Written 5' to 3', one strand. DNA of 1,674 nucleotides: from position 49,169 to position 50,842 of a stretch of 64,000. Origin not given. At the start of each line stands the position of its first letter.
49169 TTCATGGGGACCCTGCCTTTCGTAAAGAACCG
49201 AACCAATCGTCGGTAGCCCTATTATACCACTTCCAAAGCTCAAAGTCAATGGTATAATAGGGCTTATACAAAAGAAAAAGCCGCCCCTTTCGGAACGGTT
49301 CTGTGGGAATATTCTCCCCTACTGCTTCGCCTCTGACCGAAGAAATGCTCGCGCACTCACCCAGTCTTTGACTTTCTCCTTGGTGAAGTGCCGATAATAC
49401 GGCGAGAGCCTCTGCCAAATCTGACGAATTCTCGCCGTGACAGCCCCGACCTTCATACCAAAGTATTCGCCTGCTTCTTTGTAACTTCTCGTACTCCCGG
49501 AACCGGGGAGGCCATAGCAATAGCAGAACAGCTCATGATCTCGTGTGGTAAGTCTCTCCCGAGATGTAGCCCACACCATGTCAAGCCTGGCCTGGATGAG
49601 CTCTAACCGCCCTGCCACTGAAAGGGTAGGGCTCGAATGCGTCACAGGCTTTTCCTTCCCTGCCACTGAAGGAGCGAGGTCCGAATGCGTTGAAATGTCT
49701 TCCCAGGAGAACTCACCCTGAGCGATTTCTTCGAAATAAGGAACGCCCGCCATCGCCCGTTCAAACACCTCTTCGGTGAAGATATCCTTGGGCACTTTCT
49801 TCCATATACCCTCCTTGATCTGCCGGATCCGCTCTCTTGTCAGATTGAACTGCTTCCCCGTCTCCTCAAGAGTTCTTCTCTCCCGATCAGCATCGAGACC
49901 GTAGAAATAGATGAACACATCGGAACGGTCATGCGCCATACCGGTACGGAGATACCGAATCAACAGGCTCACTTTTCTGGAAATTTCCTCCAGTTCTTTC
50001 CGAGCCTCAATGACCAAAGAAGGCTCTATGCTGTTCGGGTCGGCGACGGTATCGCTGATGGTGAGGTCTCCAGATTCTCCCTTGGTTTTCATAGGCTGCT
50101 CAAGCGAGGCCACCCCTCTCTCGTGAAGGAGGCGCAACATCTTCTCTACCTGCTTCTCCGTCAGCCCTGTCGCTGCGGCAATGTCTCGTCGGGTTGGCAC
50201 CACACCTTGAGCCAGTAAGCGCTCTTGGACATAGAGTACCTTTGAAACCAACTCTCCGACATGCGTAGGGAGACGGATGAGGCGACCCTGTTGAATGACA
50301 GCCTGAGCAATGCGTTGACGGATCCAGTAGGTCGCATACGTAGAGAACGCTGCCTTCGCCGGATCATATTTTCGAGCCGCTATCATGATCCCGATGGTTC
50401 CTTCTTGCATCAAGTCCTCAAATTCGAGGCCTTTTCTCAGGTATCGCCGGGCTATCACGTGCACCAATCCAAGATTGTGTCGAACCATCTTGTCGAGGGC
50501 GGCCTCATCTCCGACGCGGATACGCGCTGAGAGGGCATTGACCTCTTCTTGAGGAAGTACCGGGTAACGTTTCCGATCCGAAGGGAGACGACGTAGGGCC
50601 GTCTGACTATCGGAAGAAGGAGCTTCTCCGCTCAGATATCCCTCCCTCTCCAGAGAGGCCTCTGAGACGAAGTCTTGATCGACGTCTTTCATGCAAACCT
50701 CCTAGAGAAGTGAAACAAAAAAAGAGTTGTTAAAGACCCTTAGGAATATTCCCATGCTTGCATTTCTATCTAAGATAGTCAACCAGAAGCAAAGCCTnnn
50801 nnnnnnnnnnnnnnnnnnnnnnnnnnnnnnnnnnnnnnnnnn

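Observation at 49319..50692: Sigma-70 family factor carrying two tandem region-4 (sigma4, -35-binding HTH) domains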

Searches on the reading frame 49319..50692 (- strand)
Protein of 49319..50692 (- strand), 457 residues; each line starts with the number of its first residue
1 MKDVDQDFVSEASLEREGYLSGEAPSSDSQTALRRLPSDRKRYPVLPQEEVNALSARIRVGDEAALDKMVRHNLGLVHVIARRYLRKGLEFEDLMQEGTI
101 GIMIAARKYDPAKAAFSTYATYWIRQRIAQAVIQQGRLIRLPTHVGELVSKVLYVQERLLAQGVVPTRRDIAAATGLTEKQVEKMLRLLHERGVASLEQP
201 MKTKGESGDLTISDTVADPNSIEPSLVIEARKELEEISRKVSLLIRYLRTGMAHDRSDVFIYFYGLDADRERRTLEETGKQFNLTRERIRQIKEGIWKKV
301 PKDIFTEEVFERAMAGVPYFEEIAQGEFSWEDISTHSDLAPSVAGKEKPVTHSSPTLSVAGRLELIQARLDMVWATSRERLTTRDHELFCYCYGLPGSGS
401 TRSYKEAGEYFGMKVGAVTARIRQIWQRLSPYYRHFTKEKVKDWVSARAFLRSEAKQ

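Call 3: search_protein_families(library=pfam, proteins=[window:49319-50692:-], max_evalue=10)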
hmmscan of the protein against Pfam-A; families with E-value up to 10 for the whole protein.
window:49319-50692:- (457 aa): 17 families
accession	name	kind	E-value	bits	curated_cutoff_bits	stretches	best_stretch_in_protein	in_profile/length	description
PF04542.20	Sigma70_r2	-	1.1e-18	67.2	24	1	69-136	1-69/71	Sigma-70 region 2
PF04545.22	Sigma70_r4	-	6.6e-11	42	24.1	2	270-294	18-42/50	Sigma-70, region 4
PF04539.22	Sigma70_r3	-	1.3e-05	25.6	25.3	1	147-224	1-74/78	Sigma-70 region 3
PF13518.12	HTH_28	-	3.1e-05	24.4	25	2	159-199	8-46/52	Helix-turn-helix domain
PF08281.18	Sigma70_r4_2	-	0.0021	18.1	25.7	1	403-424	28-49/54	Sigma-70, region 4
PF06163.17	DUF977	-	0.0076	16.7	22.1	1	72-116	34-79/134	Bacterial protein of unknown function (DUF977)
PF01726.22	LexA_DNA_bind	-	0.019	15.2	23.7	1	155-195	15-56/65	LexA DNA binding domain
PF13545.12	HTH_Crp_2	-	0.023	15.1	27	1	166-196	23-53/70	Crp-like helix-turn-helix domain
PF16509.11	KORA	-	0.03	15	26.7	1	167-186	32-51/84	TrfB plasmid transcriptional repressor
PF21984.2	DnaD_N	-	0.037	14.7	27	1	165-205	35-75/101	DnaD N-terminal domain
PF22451.2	NirdL-like_HTH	-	0.039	14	27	1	169-194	20-45/47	Siroheme decarboxylase NirDL-like HTH domain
PF13551.12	HTH_29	-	0.047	14.2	28.1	1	158-197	6-44/64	Winged helix-turn helix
PF19187.6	HTH_PafC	-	0.076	13.3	32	1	167-195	20-48/115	PafC helix-turn-helix domain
PF08221.17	HTH_9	-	0.092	13.3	23.4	1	144-189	10-51/62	RNA polymerase III subunit RPC82 helix-turn-helix domain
PF24409.1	wHTH-PRTase_assc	-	0.15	12.6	27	1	159-194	6-40/83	wHTH-PRTase associated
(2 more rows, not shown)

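Call 4: search_protein_families(library=ncbifam, proteins=[window:49319-50692:-], max_evalue=10)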
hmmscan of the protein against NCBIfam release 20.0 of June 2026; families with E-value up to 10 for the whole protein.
window:49319-50692:- (457 aa): 60 families (the best 25 are shown)
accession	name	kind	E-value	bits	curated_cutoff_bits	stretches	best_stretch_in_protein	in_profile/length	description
TIGR02394.1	rpoS_proteo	equivalog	5.4e-52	177.1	378.7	1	41-300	23-270/285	RNA polymerase sigma factor RpoS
NF041931.2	MzaA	equivalog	2.2e-49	169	800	1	63-293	474-694/726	MZA anti-phage system associated sigma-70 family RNA polymerase sigma factor MzaA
NF006666.0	PRK09210.1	equivalog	9.3e-49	166.7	572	2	42-299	110-355/370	RNA polymerase sigma factor RpoD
TIGR02997.1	Sig70-cyanoRpoD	subfamily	9.3e-49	166.3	384.5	1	48-294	59-291/298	RNA polymerase sigma factor, RpoD/SigA family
TIGR02393.1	RpoD_Cterm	equivalog_domain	2.5e-48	164.8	354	1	66-301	2-225/238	RNA polymerase sigma factor RpoD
NF004207.0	PRK05657.1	equivalog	2.3e-46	158.7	394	1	44-301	69-314/329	RNA polymerase sigma factor RpoS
NF005643.0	PRK07406.1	equivalog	6.2e-44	150.6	500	1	47-295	144-378/397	RNA polymerase sigma factor RpoD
NF004208.0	PRK05658.1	equivalog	7.7e-44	150.7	555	1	44-294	369-610/631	RNA polymerase sigma factor RpoD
NF005920.0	PRK07921.1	subfamily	1.6e-41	142.4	464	1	53-300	80-314/328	RNA polymerase sigma factor SigB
NF004565.0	PRK05901.2-3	equivalog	1e-37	130.1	484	1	54-300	240-486/501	RNA polymerase sigma factor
NF005785.0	PRK07598.1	equivalog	2.4e-37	128.8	554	1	35-297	147-395/415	RNA polymerase sigma factor SigC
NF004564.0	PRK05901.2-2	equivalog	3.3e-36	125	617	1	63-300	247-479/500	RNA polymerase sigma factor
NF004562.0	PRK05901.1-4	equivalog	5.3e-35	120.9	779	1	65-303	317-543/571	RNA polymerase sigma factor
NF004615.0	PRK05949.1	subfamily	6.7e-35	120.5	530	1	48-294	76-308/327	RNA polymerase sigma factor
NF005642.0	PRK07405.1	subfamily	8e-35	120.5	524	1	53-299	72-304/318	RNA polymerase sigma factor SigD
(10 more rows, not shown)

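Call 5: find_homologous_proteins(query=window:49319-50692:-)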
Query window:49319-50692:- (457 aa): 7960 proteins with E <= 0.001 among 8000 candidates; the best 120 are listed.
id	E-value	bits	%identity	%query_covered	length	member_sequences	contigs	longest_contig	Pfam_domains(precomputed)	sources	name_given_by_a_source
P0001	4.6e-285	963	95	100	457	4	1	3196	PF04545.23,PF04542.21,PF04539.23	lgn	-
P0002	3.8e-45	173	40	64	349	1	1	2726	PF04545.23,PF00140.26,PF03979.20,PF04542.21,PF04539.23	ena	-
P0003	1.6e-44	171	40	64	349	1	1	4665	PF04545.23,PF00140.26,PF03979.20,PF04542.21,PF04539.23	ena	-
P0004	1.3e-40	158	40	59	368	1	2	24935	PF04545.23,PF00140.26,PF04542.21,PF08281.19,PF04539.23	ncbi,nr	ncbi:MAG: RNA polymerase sigma factor RpoD [Abditibacteriota bacterium]|nr:RNA polymerase sigma fact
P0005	2.7e-40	157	36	63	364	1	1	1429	PF04545.23,PF00140.26,PF03979.20,PF04542.21,PF04539.23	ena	-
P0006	1.6e-39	154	40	57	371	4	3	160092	PF04545.23,PF00140.26,PF03979.20,PF04542.21,PF04539.23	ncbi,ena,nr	ncbi:MAG: RNA polymerase sigma factor RpoD [Clostridia bacterium]|nr:RNA polymerase sigma factor Rpo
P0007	5.5e-39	152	39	57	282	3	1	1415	PF04545.23,PF00140.26,PF04542.21,PF04539.23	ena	-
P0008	7.2e-39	152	37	61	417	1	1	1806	PF04545.23,PF00140.26,PF03979.20,PF04542.21,PF04539.23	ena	-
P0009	8.3e-39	152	38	61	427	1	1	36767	PF04545.23,PF00140.26,PF03979.20,PF04542.21,PF04539.23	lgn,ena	-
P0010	1.5e-38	151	37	60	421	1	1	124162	PF04545.23,PF00140.26,PF04542.21,PF04539.23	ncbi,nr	ncbi:MAG: RNA polymerase sigma factor RpoD [Firmicutes bacterium]|nr:RNA polymerase sigma factor Rpo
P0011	1.6e-38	151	40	57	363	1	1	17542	PF04545.23,PF00140.26,PF03979.20,PF04542.21,PF04539.23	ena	-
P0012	1.6e-38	151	39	57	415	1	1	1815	PF04545.23,PF00140.26,PF03979.20,PF04542.21,PF04539.23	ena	-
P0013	1.7e-38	151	36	65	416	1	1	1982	PF04545.23,PF00140.26,PF03979.20,PF04542.21,PF04539.23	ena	-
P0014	1.8e-38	151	39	57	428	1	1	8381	PF04545.23,PF00140.26,PF03979.20,PF04542.21,PF04539.23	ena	-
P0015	1.8e-38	151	38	57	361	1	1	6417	PF04545.23,PF00140.26,PF03979.20,PF04542.21,PF04539.23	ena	-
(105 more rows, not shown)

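Call 13: find_encoding_contigs(protein=P0001, flank=10000)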
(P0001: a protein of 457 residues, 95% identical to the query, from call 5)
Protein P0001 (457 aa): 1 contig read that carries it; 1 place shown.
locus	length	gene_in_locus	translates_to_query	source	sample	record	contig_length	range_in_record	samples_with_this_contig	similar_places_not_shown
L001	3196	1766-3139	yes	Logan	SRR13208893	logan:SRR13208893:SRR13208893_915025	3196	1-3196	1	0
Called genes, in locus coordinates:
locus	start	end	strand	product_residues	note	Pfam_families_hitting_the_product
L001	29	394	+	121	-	-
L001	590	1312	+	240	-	-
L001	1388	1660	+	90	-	PF11731:Cdd1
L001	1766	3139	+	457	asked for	PF04542:Sigma70_r2, PF04539:Sigma70_r3 (faint), PF04545:Sigma70_r4 (weak)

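Call 18: find_related_loci(query=window:49319-50692:-, collection=genome_contigs, flank=6000)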
Query window:49319-50692:- (457 aa) in genome_contigs; peptide patterns used: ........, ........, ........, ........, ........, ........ (x = any residue, [..] = any of these).
105 stretches matched a pattern; 26 encode a relative of the query (tblastn E <= 1e-3); 26 distinct loci.
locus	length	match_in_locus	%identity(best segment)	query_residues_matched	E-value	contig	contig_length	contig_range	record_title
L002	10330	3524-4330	32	33-309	5e-25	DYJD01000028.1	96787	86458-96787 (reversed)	MAG TPA_asm: Desulfosudis oleivorans isolate FI88_2_51_70 Afr_mines_FI88_125_length_96787_cov_29_149041, whole genome sh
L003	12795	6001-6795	27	26-305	6e-22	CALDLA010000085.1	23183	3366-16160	MAG TPA_asm: uncultured Prevotellaceae bacterium isolate ERR833046_bin.35_CONCOCT_v1.1_MAG genome assembly, contig: ERZ8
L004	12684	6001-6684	30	54-291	7e-18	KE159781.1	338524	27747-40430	Dorea sp. 5-2 genomic scaffold acPFE-supercont1.7, whole genome shotgun sequence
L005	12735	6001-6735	29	41-300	2e-16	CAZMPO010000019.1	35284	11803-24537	MAG TPA_asm: uncultured Lachnospiraceae bacterium isolate SRP313737_co1_195 genome assembly, contig: NODE_1935_length_35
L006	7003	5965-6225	41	48-132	6e-13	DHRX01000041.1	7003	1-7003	MAG TPA_asm: Firmicutes bacterium UBA5301 UBA5301_contig_34618, whole genome shotgun sequence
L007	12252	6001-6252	43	53-134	1e-12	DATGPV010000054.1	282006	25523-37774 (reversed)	MAG TPA_asm: Limnochordales bacterium isolate SMAG_U10406 k141_737985, whole genome shotgun sequence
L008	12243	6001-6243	41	54-132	8e-12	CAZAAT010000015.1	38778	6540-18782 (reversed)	MAG TPA_asm: uncultured Bacilli bacterium isolate binchicken_co173_424 genome assembly, contig: NODE_3547_length_38778_c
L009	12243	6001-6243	41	54-132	9e-12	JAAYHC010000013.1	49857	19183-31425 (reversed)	MAG: Bacillota bacterium isolate AS09scLD_310 28302_AS09, whole genome shotgun sequence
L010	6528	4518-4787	39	48-136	1e-11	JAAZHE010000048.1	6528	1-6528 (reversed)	MAG: Bacillota bacterium isolate AS15tlH2ME_178 35244_AS15, whole genome shotgun sequence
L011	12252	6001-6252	42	53-134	2e-11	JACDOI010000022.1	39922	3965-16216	MAG: Bacillota bacterium isolate GB_MAG17_124 c_000000000734, whole genome shotgun sequence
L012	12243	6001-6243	41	57-136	2e-11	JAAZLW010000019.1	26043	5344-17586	MAG: Bacillota bacterium isolate AS23ysBPME_266 14732_AS23, whole genome shotgun sequence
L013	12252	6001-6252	42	53-134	2e-11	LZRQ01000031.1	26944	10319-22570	MAG: Firmicutes bacterium ZCTH02-B6 BIN06_NODE17926944357, whole genome shotgun sequence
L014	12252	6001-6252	42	53-134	2e-11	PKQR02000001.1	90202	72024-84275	MAG: Bacillota bacterium isolate ZC4RG06 NODE_104_length_90202_cov_90.835302, whole genome shotgun sequence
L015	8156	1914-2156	38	57-136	4e-11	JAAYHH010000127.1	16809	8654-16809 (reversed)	MAG: Bacillota bacterium isolate AS09scLD_362 192742_AS09, whole genome shotgun sequence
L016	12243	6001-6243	38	57-136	6e-11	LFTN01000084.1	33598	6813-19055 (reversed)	MAG: Clostridiales bacterium DTU087 scaffold29086, whole genome shotgun sequence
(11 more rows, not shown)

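Call 33: list_cluster_members(proteins=[window:49322-50692:-, window:144-1964:-, window:37157-40012:-, P0121, P0122, P0124, P0125, P0126, P0127, P0123])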
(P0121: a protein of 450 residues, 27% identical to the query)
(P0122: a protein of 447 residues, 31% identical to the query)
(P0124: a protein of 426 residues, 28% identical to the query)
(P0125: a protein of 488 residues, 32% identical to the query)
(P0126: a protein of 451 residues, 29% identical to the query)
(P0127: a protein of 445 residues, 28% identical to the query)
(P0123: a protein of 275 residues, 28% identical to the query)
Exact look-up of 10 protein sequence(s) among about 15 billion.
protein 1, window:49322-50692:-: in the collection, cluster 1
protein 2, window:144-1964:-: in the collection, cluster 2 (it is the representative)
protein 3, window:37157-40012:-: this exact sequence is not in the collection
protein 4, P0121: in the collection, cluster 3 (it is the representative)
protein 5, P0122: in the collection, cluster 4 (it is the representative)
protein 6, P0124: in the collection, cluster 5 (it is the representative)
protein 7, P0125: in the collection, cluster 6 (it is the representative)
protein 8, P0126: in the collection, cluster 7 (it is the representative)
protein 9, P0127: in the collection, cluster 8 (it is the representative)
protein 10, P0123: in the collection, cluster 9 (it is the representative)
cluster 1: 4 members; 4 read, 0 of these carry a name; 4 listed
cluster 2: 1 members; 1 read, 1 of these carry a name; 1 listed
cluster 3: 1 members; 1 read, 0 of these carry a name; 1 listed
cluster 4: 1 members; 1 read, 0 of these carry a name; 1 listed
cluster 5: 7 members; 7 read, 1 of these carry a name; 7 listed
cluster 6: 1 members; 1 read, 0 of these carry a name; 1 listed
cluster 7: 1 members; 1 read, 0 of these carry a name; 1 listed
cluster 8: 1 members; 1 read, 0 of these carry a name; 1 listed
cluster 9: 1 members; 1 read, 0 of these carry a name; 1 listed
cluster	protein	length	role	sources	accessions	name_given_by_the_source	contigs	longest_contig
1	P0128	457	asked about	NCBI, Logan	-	-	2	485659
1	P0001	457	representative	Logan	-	-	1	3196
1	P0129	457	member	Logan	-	-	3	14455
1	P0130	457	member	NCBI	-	-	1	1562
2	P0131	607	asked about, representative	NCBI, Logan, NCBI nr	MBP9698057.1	MAG: translation elongation factor 4 [Candidatus Moranbacteria bacterium] | translation elongation factor 4 [Candidatus Moranbacteria bacterium]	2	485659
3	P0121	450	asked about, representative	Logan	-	-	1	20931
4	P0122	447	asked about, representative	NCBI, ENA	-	-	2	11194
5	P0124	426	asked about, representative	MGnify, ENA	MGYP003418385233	FL=1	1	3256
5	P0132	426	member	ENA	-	-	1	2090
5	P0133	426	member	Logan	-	-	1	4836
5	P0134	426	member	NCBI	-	-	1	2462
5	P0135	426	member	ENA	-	-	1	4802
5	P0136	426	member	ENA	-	-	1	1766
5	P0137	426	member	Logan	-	-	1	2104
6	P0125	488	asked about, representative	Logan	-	-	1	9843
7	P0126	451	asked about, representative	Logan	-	-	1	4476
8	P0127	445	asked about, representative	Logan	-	-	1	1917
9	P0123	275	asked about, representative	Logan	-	-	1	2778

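Call 34: predict_structure(alignment_id=A1)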
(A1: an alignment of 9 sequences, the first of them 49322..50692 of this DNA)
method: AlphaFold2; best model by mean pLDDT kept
length: 457 residues; sequences in the alignment: 9
mean_pLDDT: 69.9   pTM: 0.35
mean pLDDT of the five models: 69.9, 68.8, 66.5, 66.2, 64.9
residues with pLDDT >= 90: 38; 70-90: 249; 50-70: 78; < 50: 92
segments of 3 or more residues with pLDDT < 50: 1-41, 191-213, 218-221, 334-355
pLDDT, mean of each block of 10 residues (from residue 1): 30 31 33 41 69 88 88 79 64 81 84 72 73 60 64 75 81 86 70 41 37 49 57 79 80 80 77 85 88 85 77 81 64 44 31 50 86 91 92 78 88 88 88 81 82 68
secondary structure, 60 per line:
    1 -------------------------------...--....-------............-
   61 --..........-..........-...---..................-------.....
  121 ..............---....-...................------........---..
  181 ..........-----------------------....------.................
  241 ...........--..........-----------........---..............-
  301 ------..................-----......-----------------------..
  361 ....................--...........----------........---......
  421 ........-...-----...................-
elements in order: H37-40 H48-59 H63-72 H74-83 H91-108 H116-134 E138-141 H143-161 H168-175 H179-190 E214-217 H224-251 H254-263 H275-282 H286-299 H307-324 H330-335 H359-380 H383-393 H404-411 H415-428 H438-456

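Call 42: find_related_loci(query=A5, collection=metagenome_contigs, flank=6000)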
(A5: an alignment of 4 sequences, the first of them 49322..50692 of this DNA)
Query A5 (457 aa) in metagenome_contigs; peptide patterns used: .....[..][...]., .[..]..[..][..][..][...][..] (x = any residue, [..] = any of these).
600 stretches matched a pattern (row limit reached: there are more); 599 encode a relative of the query (tblastn E <= 1e-3); the best 80 are kept; 80 distinct loci.
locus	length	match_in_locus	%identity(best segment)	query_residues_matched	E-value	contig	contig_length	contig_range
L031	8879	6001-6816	36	12-293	9e-42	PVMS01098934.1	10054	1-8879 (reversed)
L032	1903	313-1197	36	2-300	2e-42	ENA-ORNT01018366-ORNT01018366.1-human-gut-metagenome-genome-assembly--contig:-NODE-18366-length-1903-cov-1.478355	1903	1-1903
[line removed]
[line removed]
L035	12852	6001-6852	36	5-300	1e-40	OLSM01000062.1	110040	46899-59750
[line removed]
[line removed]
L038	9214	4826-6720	39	42-300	1e-39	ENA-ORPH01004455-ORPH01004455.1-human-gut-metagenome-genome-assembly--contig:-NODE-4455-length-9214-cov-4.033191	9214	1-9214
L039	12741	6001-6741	39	42-300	2e-39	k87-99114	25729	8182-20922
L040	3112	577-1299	40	47-300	8e-40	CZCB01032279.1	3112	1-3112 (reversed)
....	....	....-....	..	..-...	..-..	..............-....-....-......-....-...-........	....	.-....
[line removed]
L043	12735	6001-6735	38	44-300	4e-39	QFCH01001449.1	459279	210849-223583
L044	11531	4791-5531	37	42-300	9e-39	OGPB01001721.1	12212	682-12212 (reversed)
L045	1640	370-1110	38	42-300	7e-40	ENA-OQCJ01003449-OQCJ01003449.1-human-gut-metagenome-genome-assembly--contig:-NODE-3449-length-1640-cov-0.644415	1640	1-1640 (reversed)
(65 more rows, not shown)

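Call 76: search_protein_families(library=padloc, proteins=[window:49322-50692:-], max_evalue=0.01)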
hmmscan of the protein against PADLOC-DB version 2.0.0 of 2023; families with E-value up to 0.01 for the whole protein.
window:49322-50692:- (457 aa): 3 families
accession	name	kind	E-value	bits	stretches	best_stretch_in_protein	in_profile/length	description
PDLC02203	MzaA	-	3.5e-33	112.8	1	49-299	415-654/683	-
PDLC02870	DpdF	-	0.0056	13.2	1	157-207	356-406/534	DpdF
PDLC04133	mad1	-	0.0095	14.2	0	167-187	7-27/60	mads_1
